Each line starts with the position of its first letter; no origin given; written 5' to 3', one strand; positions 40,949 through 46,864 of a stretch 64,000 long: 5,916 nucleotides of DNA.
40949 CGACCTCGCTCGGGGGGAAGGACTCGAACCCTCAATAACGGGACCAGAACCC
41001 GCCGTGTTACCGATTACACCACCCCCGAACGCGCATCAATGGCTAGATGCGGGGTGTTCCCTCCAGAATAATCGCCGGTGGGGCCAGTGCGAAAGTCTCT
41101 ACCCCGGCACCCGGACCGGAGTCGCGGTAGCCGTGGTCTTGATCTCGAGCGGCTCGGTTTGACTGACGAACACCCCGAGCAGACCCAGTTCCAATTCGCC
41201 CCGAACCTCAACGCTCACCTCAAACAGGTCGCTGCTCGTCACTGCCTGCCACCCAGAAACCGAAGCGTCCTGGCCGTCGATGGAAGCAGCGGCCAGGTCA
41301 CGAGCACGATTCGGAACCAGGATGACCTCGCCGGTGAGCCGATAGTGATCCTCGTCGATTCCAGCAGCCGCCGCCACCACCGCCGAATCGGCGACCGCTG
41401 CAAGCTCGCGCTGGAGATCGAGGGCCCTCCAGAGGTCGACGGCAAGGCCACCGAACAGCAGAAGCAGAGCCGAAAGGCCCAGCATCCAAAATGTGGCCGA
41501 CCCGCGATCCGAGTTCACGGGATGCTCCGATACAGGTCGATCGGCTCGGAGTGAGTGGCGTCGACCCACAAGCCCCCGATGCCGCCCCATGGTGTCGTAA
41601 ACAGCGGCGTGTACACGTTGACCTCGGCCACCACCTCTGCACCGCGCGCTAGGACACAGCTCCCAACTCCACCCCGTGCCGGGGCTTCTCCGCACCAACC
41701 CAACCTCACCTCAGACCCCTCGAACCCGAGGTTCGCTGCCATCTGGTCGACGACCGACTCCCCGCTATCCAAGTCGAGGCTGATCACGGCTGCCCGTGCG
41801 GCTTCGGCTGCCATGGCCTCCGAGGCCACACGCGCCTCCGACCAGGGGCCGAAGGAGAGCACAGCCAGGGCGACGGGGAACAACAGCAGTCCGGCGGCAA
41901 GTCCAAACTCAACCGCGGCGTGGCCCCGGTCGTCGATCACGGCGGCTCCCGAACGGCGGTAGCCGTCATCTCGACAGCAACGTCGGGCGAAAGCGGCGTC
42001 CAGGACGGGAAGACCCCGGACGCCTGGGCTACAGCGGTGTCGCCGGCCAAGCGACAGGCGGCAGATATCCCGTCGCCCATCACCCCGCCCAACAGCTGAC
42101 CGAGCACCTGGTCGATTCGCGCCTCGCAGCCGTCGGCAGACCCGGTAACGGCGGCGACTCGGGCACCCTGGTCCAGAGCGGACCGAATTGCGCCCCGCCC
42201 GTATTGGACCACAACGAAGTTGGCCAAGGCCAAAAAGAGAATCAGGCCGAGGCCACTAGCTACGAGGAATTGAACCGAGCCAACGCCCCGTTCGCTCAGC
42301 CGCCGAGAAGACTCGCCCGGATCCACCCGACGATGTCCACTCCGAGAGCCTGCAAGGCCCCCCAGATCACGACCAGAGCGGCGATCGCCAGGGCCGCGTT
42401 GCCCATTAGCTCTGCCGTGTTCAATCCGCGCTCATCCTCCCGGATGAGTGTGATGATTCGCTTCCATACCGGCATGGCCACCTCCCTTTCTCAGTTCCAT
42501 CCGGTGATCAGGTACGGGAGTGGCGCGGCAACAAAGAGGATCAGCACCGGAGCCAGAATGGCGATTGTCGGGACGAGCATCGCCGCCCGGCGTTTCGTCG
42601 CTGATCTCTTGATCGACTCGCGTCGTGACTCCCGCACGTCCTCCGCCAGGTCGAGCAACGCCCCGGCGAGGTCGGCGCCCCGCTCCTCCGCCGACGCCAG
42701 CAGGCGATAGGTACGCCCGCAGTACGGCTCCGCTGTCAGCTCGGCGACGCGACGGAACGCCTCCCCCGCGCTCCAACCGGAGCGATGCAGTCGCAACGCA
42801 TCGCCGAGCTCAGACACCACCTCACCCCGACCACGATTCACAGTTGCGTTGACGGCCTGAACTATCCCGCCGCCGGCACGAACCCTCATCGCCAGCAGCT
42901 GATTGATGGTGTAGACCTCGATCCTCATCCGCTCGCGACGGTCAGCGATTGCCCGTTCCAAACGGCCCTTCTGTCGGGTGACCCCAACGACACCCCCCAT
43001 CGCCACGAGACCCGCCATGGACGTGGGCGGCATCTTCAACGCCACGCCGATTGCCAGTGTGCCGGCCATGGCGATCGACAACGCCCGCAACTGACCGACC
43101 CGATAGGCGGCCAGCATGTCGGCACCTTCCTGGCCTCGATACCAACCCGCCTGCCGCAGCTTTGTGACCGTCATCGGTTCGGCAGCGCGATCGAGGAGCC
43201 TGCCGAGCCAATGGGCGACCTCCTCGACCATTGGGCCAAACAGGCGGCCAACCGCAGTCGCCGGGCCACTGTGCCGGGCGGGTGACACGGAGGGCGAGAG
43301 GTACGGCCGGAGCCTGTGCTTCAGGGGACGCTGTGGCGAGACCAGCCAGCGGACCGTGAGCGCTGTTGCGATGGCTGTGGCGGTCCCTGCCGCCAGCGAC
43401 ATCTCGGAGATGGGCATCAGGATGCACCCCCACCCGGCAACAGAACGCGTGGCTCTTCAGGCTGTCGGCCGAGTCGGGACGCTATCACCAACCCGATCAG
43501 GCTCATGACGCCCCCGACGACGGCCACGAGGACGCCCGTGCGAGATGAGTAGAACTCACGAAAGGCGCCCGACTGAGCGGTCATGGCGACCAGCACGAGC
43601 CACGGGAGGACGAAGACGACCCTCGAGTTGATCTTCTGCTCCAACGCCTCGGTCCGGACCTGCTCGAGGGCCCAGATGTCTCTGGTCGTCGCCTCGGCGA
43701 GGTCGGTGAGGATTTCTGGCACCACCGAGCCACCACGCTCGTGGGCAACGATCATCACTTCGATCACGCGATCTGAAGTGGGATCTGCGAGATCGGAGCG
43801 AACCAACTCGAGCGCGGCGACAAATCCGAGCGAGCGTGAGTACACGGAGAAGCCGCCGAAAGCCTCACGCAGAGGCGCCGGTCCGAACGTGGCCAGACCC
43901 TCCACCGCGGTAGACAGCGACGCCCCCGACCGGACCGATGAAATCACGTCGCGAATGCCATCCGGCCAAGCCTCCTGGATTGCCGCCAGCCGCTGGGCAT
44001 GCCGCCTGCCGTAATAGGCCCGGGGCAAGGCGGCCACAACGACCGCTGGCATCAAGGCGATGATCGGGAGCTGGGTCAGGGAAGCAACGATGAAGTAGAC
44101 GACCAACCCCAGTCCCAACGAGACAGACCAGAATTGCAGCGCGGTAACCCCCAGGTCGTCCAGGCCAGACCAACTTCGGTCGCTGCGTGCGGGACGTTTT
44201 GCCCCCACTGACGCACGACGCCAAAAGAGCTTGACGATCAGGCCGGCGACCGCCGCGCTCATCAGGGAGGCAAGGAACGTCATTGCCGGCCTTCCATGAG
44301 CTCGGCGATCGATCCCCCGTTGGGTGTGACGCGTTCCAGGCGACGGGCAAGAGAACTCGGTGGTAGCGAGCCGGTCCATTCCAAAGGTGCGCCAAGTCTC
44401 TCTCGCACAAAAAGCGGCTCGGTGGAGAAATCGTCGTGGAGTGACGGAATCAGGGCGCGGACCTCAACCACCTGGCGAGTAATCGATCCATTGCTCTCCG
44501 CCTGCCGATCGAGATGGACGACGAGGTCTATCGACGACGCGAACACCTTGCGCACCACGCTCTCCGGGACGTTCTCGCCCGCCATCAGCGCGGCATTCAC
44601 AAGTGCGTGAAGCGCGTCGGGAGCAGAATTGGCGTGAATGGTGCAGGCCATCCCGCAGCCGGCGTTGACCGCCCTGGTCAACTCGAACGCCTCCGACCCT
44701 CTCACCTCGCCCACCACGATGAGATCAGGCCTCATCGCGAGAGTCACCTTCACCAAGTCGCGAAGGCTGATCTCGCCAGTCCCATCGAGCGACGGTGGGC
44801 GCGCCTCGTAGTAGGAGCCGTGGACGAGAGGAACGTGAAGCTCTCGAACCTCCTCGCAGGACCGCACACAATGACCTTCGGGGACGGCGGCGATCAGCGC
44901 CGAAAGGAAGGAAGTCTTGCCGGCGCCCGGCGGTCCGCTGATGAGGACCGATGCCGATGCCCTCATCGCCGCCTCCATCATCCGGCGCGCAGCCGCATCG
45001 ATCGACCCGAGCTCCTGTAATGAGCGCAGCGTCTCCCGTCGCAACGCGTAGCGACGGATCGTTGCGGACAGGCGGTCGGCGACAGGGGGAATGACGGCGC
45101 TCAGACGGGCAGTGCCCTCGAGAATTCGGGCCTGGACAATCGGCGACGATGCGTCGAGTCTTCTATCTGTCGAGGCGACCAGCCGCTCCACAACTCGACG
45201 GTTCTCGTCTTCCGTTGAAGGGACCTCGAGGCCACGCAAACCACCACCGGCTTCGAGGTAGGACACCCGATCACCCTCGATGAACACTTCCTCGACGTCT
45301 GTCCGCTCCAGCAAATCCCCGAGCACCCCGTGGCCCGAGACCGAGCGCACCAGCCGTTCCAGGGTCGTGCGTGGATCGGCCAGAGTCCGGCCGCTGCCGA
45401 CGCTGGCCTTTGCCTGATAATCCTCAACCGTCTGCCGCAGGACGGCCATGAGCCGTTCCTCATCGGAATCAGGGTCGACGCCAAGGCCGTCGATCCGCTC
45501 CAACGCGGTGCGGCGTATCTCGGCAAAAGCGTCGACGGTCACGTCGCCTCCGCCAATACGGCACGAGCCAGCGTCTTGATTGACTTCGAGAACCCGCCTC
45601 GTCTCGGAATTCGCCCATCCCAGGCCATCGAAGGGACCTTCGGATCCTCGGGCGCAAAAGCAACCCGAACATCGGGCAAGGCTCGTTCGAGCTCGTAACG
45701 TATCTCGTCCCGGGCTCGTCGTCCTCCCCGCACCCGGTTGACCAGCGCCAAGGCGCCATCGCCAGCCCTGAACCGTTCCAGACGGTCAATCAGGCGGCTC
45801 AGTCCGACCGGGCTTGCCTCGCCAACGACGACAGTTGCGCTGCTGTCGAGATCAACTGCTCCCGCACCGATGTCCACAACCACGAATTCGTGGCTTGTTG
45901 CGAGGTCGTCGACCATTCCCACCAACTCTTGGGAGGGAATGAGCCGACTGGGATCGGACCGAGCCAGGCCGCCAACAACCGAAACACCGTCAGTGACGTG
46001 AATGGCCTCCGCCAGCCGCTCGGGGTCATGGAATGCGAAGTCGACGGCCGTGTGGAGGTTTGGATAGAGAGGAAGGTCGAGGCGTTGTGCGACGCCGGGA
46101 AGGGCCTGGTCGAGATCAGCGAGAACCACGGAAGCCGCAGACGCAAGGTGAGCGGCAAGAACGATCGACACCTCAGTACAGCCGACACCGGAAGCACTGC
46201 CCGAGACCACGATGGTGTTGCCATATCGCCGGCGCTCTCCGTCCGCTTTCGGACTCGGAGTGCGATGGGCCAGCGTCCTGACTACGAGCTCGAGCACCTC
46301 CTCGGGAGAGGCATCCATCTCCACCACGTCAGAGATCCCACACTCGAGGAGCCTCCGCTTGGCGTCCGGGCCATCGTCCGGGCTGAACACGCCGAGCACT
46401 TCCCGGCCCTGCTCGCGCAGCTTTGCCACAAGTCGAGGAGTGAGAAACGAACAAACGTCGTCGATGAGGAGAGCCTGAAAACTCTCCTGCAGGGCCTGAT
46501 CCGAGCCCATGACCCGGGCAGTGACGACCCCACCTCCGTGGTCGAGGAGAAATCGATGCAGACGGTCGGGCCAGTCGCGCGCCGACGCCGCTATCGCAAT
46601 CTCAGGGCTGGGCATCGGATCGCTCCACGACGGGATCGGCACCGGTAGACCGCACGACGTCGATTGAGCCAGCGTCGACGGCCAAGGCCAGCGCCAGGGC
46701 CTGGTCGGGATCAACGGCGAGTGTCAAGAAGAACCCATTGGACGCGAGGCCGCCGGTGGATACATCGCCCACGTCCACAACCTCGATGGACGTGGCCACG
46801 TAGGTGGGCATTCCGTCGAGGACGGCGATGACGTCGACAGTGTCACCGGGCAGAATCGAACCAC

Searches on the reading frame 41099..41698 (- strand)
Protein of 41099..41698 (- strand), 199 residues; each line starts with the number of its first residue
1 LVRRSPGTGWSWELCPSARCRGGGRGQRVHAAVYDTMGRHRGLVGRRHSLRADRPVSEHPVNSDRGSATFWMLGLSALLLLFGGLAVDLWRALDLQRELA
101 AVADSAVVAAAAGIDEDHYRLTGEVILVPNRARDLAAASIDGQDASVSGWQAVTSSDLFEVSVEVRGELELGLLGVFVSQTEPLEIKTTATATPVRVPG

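Call 33: search_protein_families(library=pfam, max_evalue=0.01, proteins=[window:41099-41698:-])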
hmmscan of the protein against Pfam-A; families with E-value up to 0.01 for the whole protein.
window:41099-41698:- (199 aa): 1 family
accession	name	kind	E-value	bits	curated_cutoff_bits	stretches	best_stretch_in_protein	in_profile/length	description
PF13400.11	Tad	-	2.3e-06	28.2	22.3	1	66-112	1-46/47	Putative Flp pilus-assembly TadE/G-like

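Call 84: search_protein_families(library=ncbifam, max_evalue=1, proteins=[window:41099-41698:-])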
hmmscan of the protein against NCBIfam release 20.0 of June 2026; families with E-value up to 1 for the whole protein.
window:41099-41698:- (199 aa): 1 family
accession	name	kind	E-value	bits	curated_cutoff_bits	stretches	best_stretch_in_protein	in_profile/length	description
TIGR03816.1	tadE_like_DECH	hypoth_equivalog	0.00011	22.4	50.95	1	64-148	1-86/109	Rv3654c family TadE-like protein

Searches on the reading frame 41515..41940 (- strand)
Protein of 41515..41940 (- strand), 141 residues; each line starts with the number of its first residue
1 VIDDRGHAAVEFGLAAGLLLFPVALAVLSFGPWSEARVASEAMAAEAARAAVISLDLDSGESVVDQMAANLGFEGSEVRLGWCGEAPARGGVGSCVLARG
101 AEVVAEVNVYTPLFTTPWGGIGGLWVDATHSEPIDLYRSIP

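Call 33: search_protein_families(library=pfam, max_evalue=0.01, proteins=[window:41515-41940:-])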
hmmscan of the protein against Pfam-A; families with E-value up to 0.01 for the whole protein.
window:41515-41940:- (141 aa): 0 families

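Call 84: search_protein_families(library=ncbifam, max_evalue=1, proteins=[window:41515-41940:-])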
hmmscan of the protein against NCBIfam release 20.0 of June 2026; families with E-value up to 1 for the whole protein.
window:41515-41940:- (141 aa): 1 family
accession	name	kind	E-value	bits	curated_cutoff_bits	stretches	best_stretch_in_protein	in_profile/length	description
NF043009.1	Cyt554Puf2C_Caul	equivalog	0.21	10.3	800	1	8-93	12-92/416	cytochrome c-554 Puf2C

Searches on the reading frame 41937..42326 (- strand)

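Call 33: search_protein_families(library=pfam, max_evalue=0.01, proteins=[window:41937-42326:-])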
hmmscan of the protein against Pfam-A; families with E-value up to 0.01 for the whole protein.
window:41937-42326:- (129 aa): 0 families

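Call 84: search_protein_families(library=ncbifam, max_evalue=1, proteins=[window:41937-42326:-])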
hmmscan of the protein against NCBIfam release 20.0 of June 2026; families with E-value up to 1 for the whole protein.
window:41937-42326:- (129 aa): 1 family
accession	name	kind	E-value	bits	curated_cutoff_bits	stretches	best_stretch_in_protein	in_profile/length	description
TIGR03816.1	tadE_like_DECH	hypoth_equivalog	0.81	9.9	50.95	0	12-69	1-61/109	Rv3654c family TadE-like protein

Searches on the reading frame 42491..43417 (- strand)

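Call 33: search_protein_families(library=pfam, max_evalue=0.01, proteins=[window:42491-43417:-])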
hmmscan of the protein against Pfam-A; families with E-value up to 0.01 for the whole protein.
window:42491-43417:- (308 aa): 1 family
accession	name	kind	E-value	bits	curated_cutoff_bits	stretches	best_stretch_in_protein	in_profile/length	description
PF00482.28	T2SSF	-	9.2e-15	55.2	25.2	1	174-296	4-123/125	Type II secretion system (T2SS), protein F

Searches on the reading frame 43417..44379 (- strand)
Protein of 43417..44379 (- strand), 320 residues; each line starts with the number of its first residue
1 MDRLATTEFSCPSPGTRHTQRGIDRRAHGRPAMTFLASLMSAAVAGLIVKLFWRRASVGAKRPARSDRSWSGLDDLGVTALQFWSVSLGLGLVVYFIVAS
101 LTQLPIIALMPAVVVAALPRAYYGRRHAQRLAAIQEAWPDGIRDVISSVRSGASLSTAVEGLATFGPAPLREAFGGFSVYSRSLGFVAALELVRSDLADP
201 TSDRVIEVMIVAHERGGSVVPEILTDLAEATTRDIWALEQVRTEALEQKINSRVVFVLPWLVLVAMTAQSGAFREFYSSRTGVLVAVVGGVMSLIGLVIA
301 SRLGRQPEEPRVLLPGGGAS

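Call 33: search_protein_families(library=pfam, max_evalue=0.01, proteins=[window:43417-44379:-])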
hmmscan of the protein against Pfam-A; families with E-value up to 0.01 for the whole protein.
window:43417-44379:- (320 aa): 1 family
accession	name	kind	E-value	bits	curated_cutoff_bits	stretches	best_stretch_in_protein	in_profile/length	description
PF00482.28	T2SSF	-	7.1e-06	26.4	25.2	1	143-267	3-124/125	Type II secretion system (T2SS), protein F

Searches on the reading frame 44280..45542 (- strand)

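Call 33: search_protein_families(library=pfam, max_evalue=0.01, proteins=[window:44280-45542:-])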
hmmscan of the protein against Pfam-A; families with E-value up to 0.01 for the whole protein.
window:44280-45542:- (420 aa): 10 families
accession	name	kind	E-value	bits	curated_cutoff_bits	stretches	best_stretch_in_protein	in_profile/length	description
PF00437.27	T2SSE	-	3.4e-27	95.5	24.9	1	116-348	48-281/370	Type II/IV secretion system protein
PF13191.12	AAA_16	-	8.4e-05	23.6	32.6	1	188-227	15-62/167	AAA ATPase domain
PF13671.12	AAA_33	-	0.00024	21.8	27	1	199-336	2-135/143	AAA domain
PF19568.5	Spore_III_AA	-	0.00025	20.7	27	0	267-310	221-265/306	Sporulation stage III, protein AA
PF13086.12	AAA_11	-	0.00041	20.6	27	1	182-220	3-41/257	AAA domain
PF13481.12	AAA_25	-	0.001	19.2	27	1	182-228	19-65/195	AAA domain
PF01078.27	Mg_chelatase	-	0.0049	16.7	20.3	0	183-224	9-50/207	Magnesium chelatase, subunit ChlI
PF20720.3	nSTAND3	-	0.005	17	27.2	1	193-234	14-56/155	Novel STAND NTPase 3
PF06414.18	Zeta_toxin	-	0.0061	16.4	22.3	0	194-236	14-58/199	Zeta toxin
PF00004.35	AAA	-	0.0066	17.3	21.2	0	199-222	1-24/131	ATPase family associated with various cellular activities (AAA)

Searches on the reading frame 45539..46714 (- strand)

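Call 33: search_protein_families(library=pfam, max_evalue=0.01, proteins=[window:45539-46714:-])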
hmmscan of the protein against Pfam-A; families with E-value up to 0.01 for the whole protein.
window:45539-46714:- (391 aa): 1 family
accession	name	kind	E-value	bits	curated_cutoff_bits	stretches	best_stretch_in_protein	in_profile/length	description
PF01656.29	CbiA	-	0.00096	19.5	25.4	1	168-360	1-115/125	CobQ/CobB/MinD/ParA nucleotide binding domain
